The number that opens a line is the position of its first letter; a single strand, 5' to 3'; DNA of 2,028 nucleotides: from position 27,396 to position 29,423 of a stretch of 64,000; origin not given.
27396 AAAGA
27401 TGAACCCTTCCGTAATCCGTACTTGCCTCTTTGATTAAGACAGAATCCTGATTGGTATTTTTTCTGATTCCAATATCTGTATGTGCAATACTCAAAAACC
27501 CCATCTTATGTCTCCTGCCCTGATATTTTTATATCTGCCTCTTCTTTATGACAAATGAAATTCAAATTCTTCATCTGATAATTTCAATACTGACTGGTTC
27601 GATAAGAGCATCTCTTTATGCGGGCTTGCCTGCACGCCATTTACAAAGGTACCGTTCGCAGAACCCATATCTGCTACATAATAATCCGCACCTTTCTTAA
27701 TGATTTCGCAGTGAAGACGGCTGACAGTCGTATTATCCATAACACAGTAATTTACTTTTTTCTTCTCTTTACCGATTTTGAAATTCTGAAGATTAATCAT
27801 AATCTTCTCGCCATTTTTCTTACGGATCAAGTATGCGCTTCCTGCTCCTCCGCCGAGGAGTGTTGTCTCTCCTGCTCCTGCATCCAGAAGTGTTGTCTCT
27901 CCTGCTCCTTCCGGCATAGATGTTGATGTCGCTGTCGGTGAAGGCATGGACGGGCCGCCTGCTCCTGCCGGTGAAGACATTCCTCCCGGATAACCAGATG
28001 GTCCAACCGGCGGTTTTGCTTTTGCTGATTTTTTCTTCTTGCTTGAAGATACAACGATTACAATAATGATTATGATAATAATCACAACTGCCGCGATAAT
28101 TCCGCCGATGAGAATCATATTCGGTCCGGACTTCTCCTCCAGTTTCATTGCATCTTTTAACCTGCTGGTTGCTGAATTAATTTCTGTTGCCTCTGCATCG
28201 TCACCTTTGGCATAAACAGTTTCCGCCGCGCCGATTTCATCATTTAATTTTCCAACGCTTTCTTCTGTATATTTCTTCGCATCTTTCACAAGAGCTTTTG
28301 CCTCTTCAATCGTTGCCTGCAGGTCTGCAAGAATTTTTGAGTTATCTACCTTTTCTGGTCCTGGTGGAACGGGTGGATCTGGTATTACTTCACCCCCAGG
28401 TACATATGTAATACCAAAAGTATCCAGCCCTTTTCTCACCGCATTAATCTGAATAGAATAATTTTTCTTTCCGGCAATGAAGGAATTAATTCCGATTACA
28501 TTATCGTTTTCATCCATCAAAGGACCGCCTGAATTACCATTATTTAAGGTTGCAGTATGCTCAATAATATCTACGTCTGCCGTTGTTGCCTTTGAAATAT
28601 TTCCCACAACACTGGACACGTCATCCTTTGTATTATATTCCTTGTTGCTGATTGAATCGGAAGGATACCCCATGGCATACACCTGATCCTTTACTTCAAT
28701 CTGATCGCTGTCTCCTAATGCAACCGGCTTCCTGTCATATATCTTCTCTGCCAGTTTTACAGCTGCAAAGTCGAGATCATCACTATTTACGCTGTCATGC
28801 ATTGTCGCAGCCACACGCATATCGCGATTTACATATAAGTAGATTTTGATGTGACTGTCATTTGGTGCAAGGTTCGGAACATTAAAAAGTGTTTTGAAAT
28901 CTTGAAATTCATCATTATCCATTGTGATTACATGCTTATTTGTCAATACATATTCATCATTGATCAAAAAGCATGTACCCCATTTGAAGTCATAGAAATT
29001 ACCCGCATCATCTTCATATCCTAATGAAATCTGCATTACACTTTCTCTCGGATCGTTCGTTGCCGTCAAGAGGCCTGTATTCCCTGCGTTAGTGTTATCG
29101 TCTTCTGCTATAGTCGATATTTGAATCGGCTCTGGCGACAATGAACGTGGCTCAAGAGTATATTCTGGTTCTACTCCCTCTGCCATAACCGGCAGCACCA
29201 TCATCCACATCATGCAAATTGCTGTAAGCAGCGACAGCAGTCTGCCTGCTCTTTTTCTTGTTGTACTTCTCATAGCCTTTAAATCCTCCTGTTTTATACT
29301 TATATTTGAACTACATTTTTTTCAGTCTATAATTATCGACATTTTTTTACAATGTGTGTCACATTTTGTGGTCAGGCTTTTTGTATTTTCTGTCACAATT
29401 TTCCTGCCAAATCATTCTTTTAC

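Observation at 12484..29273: Duplicated ETT[LV]L motifs in three locus proteins, next to an FHA domain in two: possible GarA-like phospho-switches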

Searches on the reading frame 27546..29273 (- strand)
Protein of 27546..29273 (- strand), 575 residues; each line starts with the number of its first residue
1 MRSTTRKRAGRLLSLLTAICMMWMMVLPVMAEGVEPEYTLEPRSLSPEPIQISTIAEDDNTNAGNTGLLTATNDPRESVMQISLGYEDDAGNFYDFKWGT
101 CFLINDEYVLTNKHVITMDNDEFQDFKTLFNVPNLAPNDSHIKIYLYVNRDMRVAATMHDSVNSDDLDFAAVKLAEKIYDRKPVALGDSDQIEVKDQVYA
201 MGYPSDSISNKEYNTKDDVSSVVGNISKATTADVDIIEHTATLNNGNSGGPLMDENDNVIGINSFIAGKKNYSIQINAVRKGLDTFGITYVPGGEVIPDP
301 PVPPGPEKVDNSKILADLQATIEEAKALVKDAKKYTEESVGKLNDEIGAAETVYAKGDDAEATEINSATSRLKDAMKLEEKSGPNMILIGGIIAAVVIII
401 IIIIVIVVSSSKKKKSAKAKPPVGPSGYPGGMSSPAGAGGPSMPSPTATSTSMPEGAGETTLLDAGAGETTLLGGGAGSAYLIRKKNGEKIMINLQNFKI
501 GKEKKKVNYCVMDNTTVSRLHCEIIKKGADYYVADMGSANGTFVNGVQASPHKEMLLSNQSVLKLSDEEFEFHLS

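Call 5: search_protein_families(library=pfam, proteins=[window:27546-29273:-], max_evalue=0.01)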
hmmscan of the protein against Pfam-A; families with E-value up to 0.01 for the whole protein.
window:27546-29273:- (575 aa): 8 families
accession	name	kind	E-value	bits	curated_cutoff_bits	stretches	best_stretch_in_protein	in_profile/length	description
PF13365.12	Trypsin_2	-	5.5e-22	79.5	27.6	1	99-262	1-144/144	Trypsin-like peptidase domain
PF00089.32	Trypsin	-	1.5e-18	67.8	20.6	1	89-270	23-202/220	Trypsin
PF00498.31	FHA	-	3.8e-14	53.3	20.7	1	499-565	2-66/67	FHA domain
PF16697.10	Yop-YscD_cpl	-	1.9e-06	28.5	33.2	1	486-570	7-88/94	Inner membrane component of T3SS, cytoplasmic domain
PF07554.19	FIVAR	-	0.00037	21.5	29.2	1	317-376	4-67/71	FIVAR domain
PF10717.14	ODV-E18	-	0.0018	18.6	28.1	1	383-418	23-55/87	Occlusion-derived virus envelope protein ODV-E18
PF25184.1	YxzE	-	0.0031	18.9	40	1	390-418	5-32/65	YxzE-like putative bacteriocin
PF02009.21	RIFIN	-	0.0041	17.5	32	1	328-418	229-316/327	Rifin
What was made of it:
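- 27546..29273 (-): Protease-FHA fusion (575 aa): signal peptide, extracellular trypsin-like protease, FIVAR helices, TM helix (aa 386-409), disordered cytoplasmic linker (aa 410-476), C-terminal FHA domain. Pfam Trypsin_2 5.5e-22, FIVAR and FHA 3.8e-14 (call 5).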

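Call 9: find_homologous_proteins(query=window:27546-29273:-, max_evalue=0.00001)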
Query window:27546-29273:- (575 aa): 543 proteins with E <= 0.00001 among 8000 candidates; the best 120 are listed.
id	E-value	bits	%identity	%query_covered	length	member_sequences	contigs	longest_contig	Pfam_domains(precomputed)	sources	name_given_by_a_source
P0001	0.0e+0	1251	99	100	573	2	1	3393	PF13365.13,PF00498.32,PF16697.11,PF00089.33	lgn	-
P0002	1.1e-241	822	69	100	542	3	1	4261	PF13365.13,PF00498.32,PF07554.20,PF00089.33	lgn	-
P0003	1.6e-240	818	69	100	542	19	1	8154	PF13365.13,PF00498.32,PF07554.20,PF00089.33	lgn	-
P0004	7.4e-237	806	67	100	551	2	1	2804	PF13365.13,PF00498.32,PF07554.20,PF00089.33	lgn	-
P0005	2.9e-236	804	68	100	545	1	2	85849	PF13365.13,PF00498.32,PF16697.11,PF00089.33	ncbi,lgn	-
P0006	1.8e-235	801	67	100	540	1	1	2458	PF13365.13,PF00498.32,PF07554.20,PF00089.33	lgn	-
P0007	1.3e-232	792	68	100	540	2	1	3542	PF13365.13,PF00498.32,PF07554.20,PF00089.33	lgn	-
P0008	9.0e-232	789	66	100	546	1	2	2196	PF13365.13,PF00498.32,PF07554.20,PF00089.33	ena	-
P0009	2.1e-230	785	68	100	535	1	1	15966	PF13365.13,PF00498.32,PF07554.20,PF00089.33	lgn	-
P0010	6.2e-228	776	66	100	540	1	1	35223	PF13365.13,PF00498.32,PF07554.20,PF00089.33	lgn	-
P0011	3.6e-227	774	71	88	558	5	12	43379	PF13365.13,PF00498.32,PF16697.11,PF07554.20,PF00089.33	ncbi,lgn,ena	ncbi:MAG: trypsin-like peptidase domain-containing protein [Lachnospiraceae bacterium]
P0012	1.8e-223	762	63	100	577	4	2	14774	PF13365.13,PF00498.32,PF07554.20,PF00089.33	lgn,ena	-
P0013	3.3e-222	758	62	67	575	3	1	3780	PF13365.13,PF00498.32,PF16697.11,PF07554.20,PF00089.33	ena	-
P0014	4.7e-222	757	64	100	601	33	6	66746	PF13365.13,PF00498.32,PF00089.33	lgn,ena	-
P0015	1.9e-216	739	62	67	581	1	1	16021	PF13365.13,PF00498.32,PF16697.11,PF07554.20,PF00089.33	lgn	-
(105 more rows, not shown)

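Call 42: predict_structure(alignment_id=A1)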
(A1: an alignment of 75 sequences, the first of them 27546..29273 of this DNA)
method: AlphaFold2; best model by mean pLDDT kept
length: 575 residues; sequences in the alignment: 75
mean_pLDDT: 79.5   pTM: 0.46
mean pLDDT of the five models: 79.5, 78.1, 78.0, 78.0, 77.1
residues with pLDDT >= 90: 334; 70-90: 85; 50-70: 34; < 50: 122
segments of 3 or more residues with pLDDT < 50: 1-4, 27-37, 39-66, 297-307, 410-420, 422-476
pLDDT, mean of each block of 10 residues (from residue 1): 57 83 63 42 43 37 55 95 96 94 97 96 97 95 92 94 96 95 95 95 79 79 91 82 93 97 91 95 96 64 48 93 95 90 96 94 93 92 60 82 71 37 37 35 36 36 38 53 96 95 95 92 95 95 96 96 96 93
secondary structure, 60 per line:
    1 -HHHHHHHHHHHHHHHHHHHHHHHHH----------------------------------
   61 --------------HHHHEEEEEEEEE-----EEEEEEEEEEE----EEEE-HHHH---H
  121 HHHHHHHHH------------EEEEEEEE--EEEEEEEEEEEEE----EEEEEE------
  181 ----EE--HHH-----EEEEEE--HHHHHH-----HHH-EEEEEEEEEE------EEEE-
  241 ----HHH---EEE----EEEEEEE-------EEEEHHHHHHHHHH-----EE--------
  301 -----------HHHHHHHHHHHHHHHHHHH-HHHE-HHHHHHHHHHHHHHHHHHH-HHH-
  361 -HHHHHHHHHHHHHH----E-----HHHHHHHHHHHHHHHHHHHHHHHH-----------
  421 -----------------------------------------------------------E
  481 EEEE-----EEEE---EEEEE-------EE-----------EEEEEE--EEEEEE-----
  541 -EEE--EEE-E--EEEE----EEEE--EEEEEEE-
elements in order: H2-26 H75-78 E79-87 E93-103 E108-111 H113-116 H120-129 E142-149 E152-164 E169-174 E197-202 H205-210 E220-229 E236-239 E251-253 E258-264 E272-275 H276-285 H312-330 H337-355 H362-375 H386-409 E480-484 E490-493 E497-501 E522-527 E530-535 E542-544 E547-549 E554-557 E562-565 E568-574
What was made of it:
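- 27546..29273 (-): AlphaFold2 gives linker pLDDT 35-38 and FHA about 95 (call 42).
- On GarA/OdhI family: AlphaFold2 without phosphate leaves the linker undocked (call 42).
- AlphaFold2 does not dock the unphosphorylated motif on the FHA domain (call 42).
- Tried and rejected: The linker stayed disordered (pLDDT 35-38, call 42).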
